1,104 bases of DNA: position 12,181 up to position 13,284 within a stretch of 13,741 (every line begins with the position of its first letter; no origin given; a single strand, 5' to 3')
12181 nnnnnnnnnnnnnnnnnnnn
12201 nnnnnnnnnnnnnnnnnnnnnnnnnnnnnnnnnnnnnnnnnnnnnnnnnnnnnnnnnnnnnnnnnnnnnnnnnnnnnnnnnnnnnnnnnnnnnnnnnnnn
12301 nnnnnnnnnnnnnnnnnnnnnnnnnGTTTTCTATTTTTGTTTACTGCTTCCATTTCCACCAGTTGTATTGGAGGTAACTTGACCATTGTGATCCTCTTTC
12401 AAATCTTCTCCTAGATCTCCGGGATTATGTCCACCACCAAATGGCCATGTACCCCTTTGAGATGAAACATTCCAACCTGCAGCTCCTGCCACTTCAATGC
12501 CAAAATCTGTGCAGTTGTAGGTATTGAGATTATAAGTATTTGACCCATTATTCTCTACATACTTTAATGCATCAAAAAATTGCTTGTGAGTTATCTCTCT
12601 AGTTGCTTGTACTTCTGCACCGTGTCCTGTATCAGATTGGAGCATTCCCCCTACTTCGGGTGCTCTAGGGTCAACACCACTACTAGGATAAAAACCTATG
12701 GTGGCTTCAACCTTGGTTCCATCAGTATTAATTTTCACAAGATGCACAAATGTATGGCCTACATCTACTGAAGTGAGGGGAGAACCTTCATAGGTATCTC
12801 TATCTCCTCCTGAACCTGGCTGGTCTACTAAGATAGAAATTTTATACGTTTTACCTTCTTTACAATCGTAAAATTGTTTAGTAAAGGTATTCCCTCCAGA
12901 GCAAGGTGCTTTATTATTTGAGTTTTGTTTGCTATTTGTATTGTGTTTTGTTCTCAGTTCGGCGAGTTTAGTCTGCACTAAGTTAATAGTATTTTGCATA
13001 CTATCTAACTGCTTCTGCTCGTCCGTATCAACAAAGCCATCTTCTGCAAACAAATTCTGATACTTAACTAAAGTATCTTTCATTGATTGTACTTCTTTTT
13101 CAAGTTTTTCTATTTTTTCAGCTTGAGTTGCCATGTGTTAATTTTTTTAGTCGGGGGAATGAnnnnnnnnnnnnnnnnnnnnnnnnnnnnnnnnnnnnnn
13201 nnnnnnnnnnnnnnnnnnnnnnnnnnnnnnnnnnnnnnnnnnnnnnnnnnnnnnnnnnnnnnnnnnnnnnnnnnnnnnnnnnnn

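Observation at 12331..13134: Cytoplasmic coiled-coil protein fused to a PPPDE/DeSI-type deubiquitinase-like cysteine peptidase, followed 5 nt later by a lipoprotein gene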

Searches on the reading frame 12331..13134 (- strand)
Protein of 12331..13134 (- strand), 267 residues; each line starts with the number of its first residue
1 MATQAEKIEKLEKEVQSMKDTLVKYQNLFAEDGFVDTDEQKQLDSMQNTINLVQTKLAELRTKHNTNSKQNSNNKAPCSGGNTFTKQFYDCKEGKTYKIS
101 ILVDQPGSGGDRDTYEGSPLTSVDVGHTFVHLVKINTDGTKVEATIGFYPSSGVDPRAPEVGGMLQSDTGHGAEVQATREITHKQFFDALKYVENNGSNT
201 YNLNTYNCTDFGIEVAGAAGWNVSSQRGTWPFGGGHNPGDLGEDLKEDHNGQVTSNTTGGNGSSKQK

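Call 3: search_protein_families(library=pfam, proteins=[window:12331-13134:-], max_evalue=1)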
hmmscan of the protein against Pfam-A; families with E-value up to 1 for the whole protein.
window:12331-13134:- (267 aa): 9 families
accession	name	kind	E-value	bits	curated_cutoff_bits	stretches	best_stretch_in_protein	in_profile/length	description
PF23777.1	GEMI5_RBS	-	0.027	14.1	27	1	17-77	193-246/339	GEMI5 RBS C-terminal domain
PF05549.16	Allexi_40kDa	-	0.063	13.3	26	1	6-79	85-156/271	Allexivirus 40kDa protein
PF04102.17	SlyX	-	0.19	12.8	30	0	37-69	27-59/67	SlyX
PF19925.4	DUF6388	-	0.19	12.7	25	1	6-56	24-75/107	Family of unknown function (DUF6388)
PF07926.17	TPR_MLP1_2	-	0.24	11.9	36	1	3-76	19-92/129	TPR/MLP1/MLP2-like protein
PF25762.1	HAUS1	-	0.41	10.8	40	1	3-28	209-234/236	HAUS augmin-like complex subunit 1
PF16526.10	CLZ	-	0.42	11.5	26.7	0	20-68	12-58/71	C-terminal leucine zipper domain of cyclic nucleotide-gated channels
PF12001.13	DUF3496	-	0.5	11.2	23.3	1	8-72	8-73/109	Domain of unknown function (DUF3496)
PF10458.14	Val_tRNA-synt_C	-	0.78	10.5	25.9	0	5-36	3-34/66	Valyl tRNA synthetase tRNA binding arm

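Call 4: search_protein_families(library=ncbifam, proteins=[window:12331-13134:-], max_evalue=1)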
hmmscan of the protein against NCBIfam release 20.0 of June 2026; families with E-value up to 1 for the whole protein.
window:12331-13134:- (267 aa): 3 families
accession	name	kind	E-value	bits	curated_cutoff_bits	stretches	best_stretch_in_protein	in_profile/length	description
TIGR02971.1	heterocyst_DevB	subfamily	0.059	12.8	129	1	2-73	100-167/327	ABC exporter membrane fusion protein, DevB family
NF038350.1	taxis_HmpF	equivalog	0.078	11.3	200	1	4-67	464-527/553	pilus motility taxis protein HmpF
NF041471.1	phage_reg_YmfL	equivalog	0.1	12.3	90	1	7-49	85-127/143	YmfL family putative regulatory protein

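Call 5: find_homologous_proteins(query=window:12331-13134:-, max_evalue=0.001)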
Query window:12331-13134:- (267 aa): 71 proteins with E <= 0.001 among 1586 candidates.
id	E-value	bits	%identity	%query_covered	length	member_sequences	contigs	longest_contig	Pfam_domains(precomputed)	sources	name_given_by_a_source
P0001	5.4e-101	355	61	96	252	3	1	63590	-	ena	-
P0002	2.2e-85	304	58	93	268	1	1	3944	-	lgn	-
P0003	3.6e-83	297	58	92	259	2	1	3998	-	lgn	-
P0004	1.2e-67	246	51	90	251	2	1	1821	-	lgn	-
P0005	9.5e-61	224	45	92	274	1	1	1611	-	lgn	-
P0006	1.9e-46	177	57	60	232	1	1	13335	-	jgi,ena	-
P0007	1.7e-43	167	50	63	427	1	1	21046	PF13699.12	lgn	-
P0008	7.4e-42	162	50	60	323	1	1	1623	-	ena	-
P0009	9.6e-41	158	49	60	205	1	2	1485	-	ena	-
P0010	2.3e-40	157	47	65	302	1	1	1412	-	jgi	-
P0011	6.6e-40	155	53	56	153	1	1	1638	-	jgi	-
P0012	9.2e-40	155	49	62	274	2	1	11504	-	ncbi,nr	ncbi:MAG: hypothetical protein KatS3mg035_2145 [Bacteroidia bacterium]|nr:MAG: hypothetical protein 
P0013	9.8e-40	155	47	68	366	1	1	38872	-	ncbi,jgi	-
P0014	4.2e-38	149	48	64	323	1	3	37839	-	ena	-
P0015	3.7e-37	146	46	63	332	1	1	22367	-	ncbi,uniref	ncbi:RHS repeat-associated core domain-containing protein [Chryseobacterium mucoviscidosis]|uniref:R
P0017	7.5e-36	142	43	69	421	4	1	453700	-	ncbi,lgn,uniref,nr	ncbi:RHS repeat-associated core domain-containing protein [Chryseobacterium viscerum]|uniref:RHS rep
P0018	1.6e-35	141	45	64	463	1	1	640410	-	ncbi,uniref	ncbi:RHS repeat-associated core domain-containing protein [Chryseobacterium kwangjuense]|uniref:RHS 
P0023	1.2e-24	105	46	55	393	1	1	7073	PF25023.2,PF00041.28,PF03527.21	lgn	-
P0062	4.0e-11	61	48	27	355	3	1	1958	PF00648.28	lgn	-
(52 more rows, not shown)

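Call 6: search_solved_structures(query=window:12331-13134:-, max_evalue=10, show_alignments=2)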
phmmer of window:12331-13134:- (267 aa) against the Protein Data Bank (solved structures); distinct sequences matched with E-value up to 10: 2.
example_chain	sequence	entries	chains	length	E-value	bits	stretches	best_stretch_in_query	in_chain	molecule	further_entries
4mbr_A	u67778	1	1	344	0.19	14.4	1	6-77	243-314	Serine-rich repeat protein 2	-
7ny6_A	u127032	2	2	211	0.99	12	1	116-189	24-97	Histone macroH2A1.1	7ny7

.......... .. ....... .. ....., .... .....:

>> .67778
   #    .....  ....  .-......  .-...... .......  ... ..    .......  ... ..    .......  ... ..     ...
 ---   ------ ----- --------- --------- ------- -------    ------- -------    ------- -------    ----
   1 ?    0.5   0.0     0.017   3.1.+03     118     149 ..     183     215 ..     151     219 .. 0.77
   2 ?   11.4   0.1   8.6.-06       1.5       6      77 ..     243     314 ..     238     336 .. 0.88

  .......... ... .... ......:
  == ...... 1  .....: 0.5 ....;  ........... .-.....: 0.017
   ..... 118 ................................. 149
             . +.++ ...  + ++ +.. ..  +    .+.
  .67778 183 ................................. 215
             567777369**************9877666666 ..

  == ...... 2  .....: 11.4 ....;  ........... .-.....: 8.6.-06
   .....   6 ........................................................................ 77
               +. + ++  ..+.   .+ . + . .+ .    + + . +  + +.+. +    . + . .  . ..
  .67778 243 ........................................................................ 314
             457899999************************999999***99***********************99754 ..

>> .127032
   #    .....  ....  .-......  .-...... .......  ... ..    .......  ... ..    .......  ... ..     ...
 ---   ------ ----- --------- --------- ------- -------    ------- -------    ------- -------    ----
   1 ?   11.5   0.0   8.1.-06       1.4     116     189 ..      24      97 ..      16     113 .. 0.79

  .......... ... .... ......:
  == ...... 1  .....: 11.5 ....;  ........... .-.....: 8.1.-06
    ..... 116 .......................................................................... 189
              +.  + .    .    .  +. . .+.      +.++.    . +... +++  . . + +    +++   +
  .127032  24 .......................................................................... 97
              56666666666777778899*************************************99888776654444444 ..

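Call 11: search_solved_structures(query=A1, max_evalue=10, show_alignments=3)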
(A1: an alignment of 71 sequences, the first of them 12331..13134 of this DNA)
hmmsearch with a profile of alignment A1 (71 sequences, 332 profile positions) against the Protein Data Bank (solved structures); distinct sequences matched with E-value up to 10: 4.
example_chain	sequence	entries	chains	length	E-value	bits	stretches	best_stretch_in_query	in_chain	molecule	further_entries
3ebq_A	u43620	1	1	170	0.034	17.1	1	231-303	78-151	MOLECULE: PPPDE1 (PERMUTED PAPAIN FOLD PEPTIDASES OF DSRNA VIRUSES AND EUKARYOTES 1), UPF0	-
2wp7_A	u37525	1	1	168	0.066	16.1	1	231-300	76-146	PPPDE PEPTIDASE DOMAIN-CONTAINING PROTEIN 2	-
6v98_A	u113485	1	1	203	0.16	14.8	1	251-274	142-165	Cysteine hydrolase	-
6ywe_a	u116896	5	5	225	0.83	12.5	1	226-269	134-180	Related to ribosomal protein YmL20, mitochondrial | 60S ribosomal protein L20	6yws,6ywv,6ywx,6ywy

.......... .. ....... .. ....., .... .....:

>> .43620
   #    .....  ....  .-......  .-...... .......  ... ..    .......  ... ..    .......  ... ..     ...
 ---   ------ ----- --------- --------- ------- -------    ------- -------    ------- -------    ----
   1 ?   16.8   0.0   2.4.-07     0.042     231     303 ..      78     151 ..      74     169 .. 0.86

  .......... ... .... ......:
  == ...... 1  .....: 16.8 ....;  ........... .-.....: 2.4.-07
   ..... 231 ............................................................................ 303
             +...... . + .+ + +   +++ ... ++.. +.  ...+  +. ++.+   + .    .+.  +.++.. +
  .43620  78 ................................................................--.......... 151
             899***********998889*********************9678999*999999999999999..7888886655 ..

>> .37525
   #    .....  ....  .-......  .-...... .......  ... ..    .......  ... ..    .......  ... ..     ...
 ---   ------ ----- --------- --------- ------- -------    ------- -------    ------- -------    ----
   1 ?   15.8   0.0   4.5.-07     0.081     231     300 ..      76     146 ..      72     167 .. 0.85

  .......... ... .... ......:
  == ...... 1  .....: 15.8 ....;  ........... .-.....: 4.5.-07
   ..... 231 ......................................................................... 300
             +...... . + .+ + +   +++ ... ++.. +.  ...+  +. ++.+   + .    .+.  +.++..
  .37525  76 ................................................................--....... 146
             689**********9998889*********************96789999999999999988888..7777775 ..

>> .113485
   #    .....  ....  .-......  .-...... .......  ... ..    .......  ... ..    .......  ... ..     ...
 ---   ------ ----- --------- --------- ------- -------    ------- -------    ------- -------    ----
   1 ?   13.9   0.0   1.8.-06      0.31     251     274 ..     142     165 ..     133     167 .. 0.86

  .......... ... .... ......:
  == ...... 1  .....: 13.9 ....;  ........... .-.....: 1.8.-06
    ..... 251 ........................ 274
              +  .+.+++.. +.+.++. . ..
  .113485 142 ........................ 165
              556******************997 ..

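Call 12: find_encoding_contigs(protein=window:12331-13134:-, flank=10000, max_places=4)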
Protein window:12331-13134:- (267 aa): no gene with exactly this product is on record in the collection.

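Call 13: find_encoding_contigs(protein=P0001, flank=10000, max_places=4)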
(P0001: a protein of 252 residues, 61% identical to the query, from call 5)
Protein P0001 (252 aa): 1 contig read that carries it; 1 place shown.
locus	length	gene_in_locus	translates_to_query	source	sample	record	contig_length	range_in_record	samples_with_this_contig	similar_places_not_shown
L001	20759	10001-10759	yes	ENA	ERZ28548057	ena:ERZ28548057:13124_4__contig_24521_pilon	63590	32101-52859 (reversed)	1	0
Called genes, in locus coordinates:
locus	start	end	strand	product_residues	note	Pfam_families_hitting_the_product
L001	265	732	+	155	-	PF08922:DUF1905, PF13376:OmdA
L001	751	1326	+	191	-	-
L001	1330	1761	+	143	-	PF00903:Glyoxalase (faint)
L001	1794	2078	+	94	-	-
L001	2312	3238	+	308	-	PF09397:FtsK_gamma (weak)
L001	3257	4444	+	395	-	PF04235:DUF418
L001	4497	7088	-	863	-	PF24595:DUF7619, PF18962:Por_Secre_tail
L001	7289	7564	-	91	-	-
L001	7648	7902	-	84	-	-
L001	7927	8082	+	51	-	-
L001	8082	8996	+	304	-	PF00724:Oxidored_FMN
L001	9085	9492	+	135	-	-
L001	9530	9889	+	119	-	PF09966:DUF2200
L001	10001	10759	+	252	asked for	-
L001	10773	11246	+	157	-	-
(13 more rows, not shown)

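Call 16: find_encoding_contigs(protein=P0017, flank=6000, max_places=2)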
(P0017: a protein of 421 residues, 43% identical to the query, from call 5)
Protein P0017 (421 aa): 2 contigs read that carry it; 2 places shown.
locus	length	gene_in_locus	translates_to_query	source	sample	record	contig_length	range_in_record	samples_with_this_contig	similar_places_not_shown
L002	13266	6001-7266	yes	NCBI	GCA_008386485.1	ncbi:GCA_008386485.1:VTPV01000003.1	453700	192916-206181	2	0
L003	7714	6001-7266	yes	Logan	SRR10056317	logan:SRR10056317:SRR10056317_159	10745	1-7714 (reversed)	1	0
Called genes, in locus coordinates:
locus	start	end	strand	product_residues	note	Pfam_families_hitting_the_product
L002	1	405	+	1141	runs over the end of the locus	-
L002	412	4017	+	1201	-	PF20041:DUF6443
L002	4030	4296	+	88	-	-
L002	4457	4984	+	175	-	-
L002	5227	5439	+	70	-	-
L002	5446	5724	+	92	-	-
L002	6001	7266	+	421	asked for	-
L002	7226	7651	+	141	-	-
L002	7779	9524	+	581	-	PF02129:Peptidase_S15, PF08530:PepX_C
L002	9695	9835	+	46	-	-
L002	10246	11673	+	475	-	PF00206:Lyase_1, PF10397:ADSL_C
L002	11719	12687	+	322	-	PF14903:WG_beta_rep (weak)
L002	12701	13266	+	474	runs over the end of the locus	PF00144:Beta-lactamase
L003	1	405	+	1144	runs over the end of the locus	?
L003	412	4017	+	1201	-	PF20041:DUF6443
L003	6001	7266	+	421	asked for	-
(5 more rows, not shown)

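Call 17: find_encoding_contigs(protein=P0007, flank=8000, max_places=2)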
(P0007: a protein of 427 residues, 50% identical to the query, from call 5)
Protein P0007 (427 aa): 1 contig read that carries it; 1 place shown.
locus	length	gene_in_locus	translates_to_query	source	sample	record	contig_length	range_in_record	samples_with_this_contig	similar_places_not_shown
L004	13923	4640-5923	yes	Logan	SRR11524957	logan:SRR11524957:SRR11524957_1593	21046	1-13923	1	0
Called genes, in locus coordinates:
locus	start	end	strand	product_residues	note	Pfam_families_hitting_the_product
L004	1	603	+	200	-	?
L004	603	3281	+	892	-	PF19268:CIS_TMP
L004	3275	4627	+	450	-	PF00004:AAA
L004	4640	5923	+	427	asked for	PF13699:eCIS_core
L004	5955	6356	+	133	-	-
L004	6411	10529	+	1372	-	PF24174:MsddA-like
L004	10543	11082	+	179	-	-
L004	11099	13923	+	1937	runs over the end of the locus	PF13699:eCIS_core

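Call 19: predict_structure(alignment_id=A1)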
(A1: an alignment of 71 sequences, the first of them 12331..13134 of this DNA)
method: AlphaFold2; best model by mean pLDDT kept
length: 267 residues; sequences in the alignment: 71
mean_pLDDT: 92.3   pTM: 0.77
mean pLDDT of the five models: 92.3, 92.1, 91.4, 91.2, 91.0
residues with pLDDT >= 90: 226; 70-90: 22; 50-70: 9; < 50: 10
segments of 3 or more residues with pLDDT < 50: 259-267
pLDDT, mean of each block of 10 residues (from residue 1): 93 97 95 92 92 89 73 88 98 98 96 93 96 98 98 97 98 96 97 98 98 98 96 97 96 70 43
secondary structure, 60 per line:
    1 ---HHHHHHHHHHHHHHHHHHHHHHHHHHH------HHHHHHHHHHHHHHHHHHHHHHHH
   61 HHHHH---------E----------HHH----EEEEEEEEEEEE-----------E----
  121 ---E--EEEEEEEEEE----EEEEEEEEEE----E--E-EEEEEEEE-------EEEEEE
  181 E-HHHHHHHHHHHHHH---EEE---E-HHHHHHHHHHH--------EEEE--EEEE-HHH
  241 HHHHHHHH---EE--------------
elements in order: H4-30 H37-65 E93-104 E127-136 E141-150 E160-167 E175-181 H183-196 E200-202 H208-218 E227-230 E233-236 H238-248

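Call 23: find_encoding_contigs(protein=P0062, flank=8000, max_places=3)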
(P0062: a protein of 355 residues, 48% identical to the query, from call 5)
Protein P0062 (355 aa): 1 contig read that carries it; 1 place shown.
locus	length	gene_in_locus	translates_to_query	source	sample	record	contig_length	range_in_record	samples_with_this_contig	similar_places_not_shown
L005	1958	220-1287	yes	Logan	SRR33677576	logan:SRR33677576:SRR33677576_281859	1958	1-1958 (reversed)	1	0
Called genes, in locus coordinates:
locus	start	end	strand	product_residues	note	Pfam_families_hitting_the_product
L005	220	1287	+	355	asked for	PF00648:Peptidase_C2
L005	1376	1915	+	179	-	-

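Call 47: search_protein_families(library=padloc, proteins=[window:12331-13134:-], max_evalue=0.01)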
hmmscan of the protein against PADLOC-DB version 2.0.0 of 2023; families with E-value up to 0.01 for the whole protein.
window:12331-13134:- (267 aa): 0 families

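Call 59: find_encoding_contigs(protein=P0002, flank=5000, max_places=2)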
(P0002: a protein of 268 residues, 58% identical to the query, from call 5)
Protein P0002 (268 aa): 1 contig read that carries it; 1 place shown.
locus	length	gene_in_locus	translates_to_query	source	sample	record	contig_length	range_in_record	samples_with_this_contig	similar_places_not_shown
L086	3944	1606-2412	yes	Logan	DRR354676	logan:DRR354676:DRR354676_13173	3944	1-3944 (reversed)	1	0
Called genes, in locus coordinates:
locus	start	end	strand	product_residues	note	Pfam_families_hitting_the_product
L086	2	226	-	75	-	?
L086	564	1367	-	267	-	PF14127:DUF4294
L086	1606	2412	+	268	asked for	-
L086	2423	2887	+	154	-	-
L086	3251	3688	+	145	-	PF00572:Ribosomal_L13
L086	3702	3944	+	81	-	?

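Call 60: find_encoding_contigs(protein=P0003, flank=5000, max_places=2)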
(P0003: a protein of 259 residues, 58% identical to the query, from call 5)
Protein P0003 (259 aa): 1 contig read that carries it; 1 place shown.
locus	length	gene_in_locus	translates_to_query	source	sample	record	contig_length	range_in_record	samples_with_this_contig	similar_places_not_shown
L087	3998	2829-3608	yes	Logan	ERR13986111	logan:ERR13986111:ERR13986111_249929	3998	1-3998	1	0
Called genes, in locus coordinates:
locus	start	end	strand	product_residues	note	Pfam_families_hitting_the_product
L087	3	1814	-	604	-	?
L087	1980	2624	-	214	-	PF14127:DUF4294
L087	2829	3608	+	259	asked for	-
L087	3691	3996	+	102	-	?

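Call 72: search_protein_families(library=pfam, proteins=[L005:1376-1915:+], max_evalue=0.1)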
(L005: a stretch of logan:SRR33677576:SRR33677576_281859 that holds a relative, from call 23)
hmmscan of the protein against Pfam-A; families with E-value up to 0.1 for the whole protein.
L005:1376-1915:+ (179 aa): 1 family
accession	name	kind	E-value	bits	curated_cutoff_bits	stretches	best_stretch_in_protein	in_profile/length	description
PF24996.1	NANM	-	0.033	13.5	45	0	104-145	223-262/350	N-acetylneuraminate epimerase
